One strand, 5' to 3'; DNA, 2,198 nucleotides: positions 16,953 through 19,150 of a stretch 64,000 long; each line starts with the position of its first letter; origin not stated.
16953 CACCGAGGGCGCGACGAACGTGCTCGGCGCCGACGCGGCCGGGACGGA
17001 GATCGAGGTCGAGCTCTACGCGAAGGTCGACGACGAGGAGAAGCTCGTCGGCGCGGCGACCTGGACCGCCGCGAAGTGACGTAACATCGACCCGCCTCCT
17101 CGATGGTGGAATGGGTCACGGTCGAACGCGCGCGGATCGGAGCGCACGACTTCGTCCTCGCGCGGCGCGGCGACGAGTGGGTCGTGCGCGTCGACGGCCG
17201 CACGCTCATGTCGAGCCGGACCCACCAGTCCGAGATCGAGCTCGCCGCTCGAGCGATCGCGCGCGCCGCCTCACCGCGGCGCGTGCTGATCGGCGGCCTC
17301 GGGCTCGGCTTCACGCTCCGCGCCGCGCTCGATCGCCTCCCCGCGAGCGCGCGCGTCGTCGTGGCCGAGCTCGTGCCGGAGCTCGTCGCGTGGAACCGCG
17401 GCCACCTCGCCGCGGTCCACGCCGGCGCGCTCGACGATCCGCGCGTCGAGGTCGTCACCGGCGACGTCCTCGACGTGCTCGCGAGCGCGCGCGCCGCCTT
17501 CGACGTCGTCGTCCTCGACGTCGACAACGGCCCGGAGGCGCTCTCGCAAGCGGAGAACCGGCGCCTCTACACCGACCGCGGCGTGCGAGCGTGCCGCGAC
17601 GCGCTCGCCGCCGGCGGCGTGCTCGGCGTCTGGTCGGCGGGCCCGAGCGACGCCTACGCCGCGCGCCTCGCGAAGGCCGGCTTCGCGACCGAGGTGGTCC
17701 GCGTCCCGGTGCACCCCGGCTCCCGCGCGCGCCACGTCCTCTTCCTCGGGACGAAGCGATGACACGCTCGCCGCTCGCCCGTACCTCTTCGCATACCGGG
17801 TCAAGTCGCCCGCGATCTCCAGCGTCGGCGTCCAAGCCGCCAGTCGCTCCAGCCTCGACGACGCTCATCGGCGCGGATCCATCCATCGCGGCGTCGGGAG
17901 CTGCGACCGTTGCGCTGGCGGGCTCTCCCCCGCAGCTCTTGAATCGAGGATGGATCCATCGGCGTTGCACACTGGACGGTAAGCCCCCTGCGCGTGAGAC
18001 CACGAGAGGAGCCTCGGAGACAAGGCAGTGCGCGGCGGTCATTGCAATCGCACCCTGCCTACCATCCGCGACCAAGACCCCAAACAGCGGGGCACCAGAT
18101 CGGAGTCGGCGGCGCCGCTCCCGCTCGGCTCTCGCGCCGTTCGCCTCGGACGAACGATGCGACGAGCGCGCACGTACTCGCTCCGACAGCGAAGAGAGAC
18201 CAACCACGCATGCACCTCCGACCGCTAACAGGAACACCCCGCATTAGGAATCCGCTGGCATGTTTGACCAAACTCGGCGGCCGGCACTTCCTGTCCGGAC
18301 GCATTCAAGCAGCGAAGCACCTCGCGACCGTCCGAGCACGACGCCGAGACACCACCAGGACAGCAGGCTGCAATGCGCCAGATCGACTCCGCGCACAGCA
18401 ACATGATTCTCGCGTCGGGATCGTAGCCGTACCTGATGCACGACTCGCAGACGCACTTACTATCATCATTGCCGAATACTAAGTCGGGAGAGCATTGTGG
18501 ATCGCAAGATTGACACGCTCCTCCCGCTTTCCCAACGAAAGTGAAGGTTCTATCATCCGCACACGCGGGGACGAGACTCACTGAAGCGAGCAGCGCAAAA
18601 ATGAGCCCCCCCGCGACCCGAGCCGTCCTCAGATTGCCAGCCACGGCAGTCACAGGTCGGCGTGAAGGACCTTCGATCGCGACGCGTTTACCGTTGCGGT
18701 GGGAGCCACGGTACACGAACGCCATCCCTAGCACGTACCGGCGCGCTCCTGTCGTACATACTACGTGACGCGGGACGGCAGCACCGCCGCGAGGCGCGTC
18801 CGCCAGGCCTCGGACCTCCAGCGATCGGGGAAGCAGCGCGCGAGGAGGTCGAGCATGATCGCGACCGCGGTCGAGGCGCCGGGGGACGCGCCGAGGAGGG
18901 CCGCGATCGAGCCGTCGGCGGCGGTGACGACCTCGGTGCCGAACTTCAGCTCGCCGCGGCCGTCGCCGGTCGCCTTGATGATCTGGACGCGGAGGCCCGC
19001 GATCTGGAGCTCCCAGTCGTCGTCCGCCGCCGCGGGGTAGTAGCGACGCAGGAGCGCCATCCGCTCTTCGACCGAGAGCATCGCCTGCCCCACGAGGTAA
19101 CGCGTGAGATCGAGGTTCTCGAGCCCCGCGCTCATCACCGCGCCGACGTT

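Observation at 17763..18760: About 1-kb low-GC insertion carrying an atypical-codon small Cys-rich secreted protein and a truncated trypsin-like protease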

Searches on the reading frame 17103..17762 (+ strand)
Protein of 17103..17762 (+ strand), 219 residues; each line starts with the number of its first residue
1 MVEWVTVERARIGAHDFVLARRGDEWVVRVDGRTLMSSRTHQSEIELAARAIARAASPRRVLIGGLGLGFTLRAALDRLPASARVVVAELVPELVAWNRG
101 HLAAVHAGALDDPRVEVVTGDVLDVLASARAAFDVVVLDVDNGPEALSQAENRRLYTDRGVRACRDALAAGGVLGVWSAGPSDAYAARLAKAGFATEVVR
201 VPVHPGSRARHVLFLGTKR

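Call 4: search_protein_families(library=pfam, proteins=[window:17103-17762:+], max_evalue=1)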
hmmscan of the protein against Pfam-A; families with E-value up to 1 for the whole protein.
window:17103-17762:+ (219 aa): 2 families
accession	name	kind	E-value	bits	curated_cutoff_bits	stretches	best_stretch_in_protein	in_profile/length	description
PF01564.23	Spermine_synth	-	1.2e-08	35.2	22.9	1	55-174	16-128/186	Spermine/spermidine synthase domain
PF08242.18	Methyltransf_12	-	0.13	13.5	30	1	65-174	4-98/98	Methyltransferase domain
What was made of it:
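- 17103..17762 (+): Flank: Spermine_synth-like methyltransferase with host composition (GC3 0.95), convergent with the stub. Pfam PF01564 1.2e-8 (call 4).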

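Call 9: find_encoding_contigs(protein=window:17103-17762:+, flank=6000, max_places=6)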
Protein window:17103-17762:+ (219 aa): no gene with exactly this product is on record in the collection.

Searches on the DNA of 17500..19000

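Call 51: search_rna_families(source=window, start=17500, end=19000, threshold=evalue, max_evalue=1)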
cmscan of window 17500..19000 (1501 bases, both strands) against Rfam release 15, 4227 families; matches with E-value up to 1: 0.
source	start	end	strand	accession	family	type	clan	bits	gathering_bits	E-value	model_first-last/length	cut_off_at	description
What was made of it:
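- Tried and rejected: Rfam gave nothing (call 51).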

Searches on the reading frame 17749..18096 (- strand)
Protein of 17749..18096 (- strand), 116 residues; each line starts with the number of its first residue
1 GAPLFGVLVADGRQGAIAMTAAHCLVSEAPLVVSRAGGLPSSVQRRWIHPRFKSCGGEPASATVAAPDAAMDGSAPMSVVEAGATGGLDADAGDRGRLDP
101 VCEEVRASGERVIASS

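Call 54: search_protein_families(library=pfam, proteins=[window:17749-18096:-], max_evalue=10)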
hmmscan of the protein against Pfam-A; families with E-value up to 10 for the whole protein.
seq(116 aa): 0 families

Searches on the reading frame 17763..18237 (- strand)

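Call 4: search_protein_families(library=pfam, proteins=[window:17763-18237:-], max_evalue=1)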
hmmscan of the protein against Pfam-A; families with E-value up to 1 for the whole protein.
window:17763-18237:- (158 aa): 0 families

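Call 15: search_solved_structures(query=window:17763-18237:-, max_evalue=10, show_alignments=3)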
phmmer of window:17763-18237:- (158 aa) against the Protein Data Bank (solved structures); distinct sequences matched with E-value up to 10: 0.

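Call 55: find_homologous_proteins(query=window:17763-18237:-, max_evalue=10)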
Query window:17763-18237:-: 698 candidates shared short words with the query, none scored E <= 10.

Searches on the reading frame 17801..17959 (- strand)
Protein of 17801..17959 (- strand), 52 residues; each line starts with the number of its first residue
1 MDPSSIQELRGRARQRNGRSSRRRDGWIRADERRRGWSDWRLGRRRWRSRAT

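Call 66: search_protein_families(library=pfam, proteins=[window:17801-17959:-], max_evalue=1)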
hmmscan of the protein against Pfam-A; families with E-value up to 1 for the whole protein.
window:17801-17959:- (52 aa): 0 families
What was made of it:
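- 17763..17922 (.): Unassigned 160 bp between the end of protease homology and the methyltransferase stop. It is decayed remnant or host intergenic DNA (GC 0.71). No Pfam hit in any ORF there (call 66).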
